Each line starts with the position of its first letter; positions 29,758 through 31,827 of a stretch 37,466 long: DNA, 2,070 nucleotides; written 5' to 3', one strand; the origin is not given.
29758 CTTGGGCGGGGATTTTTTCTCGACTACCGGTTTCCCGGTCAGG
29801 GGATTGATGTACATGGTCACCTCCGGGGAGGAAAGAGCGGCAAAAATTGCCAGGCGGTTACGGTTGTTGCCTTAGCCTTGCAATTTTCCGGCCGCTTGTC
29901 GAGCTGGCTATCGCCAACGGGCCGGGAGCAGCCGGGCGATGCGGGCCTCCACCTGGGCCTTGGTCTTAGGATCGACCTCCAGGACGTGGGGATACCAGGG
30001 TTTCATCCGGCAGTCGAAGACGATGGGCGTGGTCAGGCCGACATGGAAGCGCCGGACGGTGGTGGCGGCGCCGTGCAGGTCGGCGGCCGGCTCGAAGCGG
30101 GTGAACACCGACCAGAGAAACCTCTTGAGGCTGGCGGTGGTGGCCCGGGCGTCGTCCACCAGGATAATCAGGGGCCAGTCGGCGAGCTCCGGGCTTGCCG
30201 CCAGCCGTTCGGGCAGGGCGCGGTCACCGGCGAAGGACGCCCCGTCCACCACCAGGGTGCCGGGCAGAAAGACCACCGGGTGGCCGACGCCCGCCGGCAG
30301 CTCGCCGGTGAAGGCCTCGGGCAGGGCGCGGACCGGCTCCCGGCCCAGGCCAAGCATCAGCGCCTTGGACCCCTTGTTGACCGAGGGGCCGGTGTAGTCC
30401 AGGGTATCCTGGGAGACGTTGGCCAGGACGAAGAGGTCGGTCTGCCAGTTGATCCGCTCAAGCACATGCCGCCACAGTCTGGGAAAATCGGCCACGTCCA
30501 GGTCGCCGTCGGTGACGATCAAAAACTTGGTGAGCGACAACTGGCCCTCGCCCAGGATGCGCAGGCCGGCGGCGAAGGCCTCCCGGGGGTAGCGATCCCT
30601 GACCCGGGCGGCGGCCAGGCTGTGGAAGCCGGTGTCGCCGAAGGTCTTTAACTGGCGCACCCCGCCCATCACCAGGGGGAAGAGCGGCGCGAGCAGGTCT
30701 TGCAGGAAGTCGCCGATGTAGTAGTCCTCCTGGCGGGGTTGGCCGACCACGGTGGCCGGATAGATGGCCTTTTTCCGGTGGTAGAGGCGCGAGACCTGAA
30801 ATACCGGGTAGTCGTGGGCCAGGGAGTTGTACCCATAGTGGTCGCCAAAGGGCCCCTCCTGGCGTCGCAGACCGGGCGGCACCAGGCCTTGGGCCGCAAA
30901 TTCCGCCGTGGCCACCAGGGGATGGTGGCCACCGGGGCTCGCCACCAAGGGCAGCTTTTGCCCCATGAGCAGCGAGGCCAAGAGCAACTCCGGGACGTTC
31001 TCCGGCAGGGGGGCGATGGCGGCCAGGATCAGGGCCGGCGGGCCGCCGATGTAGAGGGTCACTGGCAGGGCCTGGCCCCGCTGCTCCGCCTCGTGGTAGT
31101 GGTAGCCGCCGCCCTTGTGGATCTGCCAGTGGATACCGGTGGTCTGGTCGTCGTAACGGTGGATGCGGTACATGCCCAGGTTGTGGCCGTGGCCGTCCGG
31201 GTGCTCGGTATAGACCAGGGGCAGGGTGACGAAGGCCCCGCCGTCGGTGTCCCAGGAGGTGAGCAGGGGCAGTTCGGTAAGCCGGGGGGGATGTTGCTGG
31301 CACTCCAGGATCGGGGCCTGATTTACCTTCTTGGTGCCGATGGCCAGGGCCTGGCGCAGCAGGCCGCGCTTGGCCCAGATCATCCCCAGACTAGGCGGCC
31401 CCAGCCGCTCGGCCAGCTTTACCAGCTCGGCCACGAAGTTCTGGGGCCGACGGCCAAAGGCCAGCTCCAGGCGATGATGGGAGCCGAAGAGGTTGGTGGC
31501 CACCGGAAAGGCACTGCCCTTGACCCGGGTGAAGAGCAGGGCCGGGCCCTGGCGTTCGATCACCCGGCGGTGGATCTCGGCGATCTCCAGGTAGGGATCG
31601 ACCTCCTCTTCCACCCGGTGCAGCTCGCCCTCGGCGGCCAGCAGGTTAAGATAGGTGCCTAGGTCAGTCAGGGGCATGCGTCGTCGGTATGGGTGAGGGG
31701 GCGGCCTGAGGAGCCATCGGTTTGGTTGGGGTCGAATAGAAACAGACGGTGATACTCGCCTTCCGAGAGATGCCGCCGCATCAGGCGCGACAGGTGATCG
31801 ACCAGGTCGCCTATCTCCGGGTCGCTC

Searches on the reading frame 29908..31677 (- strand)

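Call 16: search_protein_families(library=pfam, proteins=[window:29908-31677:-], max_evalue=0.001)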
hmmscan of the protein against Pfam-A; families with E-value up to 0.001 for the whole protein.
window:29908-31677:- (589 aa): 3 families
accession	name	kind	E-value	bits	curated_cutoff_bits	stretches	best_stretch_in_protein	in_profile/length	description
PF01977.22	UbiD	-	2.1e-66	223.5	23.3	1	118-314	3-206/206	3-octaprenyl-4-hydroxybenzoate carboxy-lyase Rift-related domain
PF20696.2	UbiD_C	-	1.6e-31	109.4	24.2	1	320-441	2-125/127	3-octaprenyl-4-hydroxybenzoate carboxy-lyase C-terminal domain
PF20695.2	UbiD_N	-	2e-28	98.7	24.3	1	10-88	1-77/78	3-octaprenyl-4-hydroxybenzoate carboxy-lyase N-terminal domain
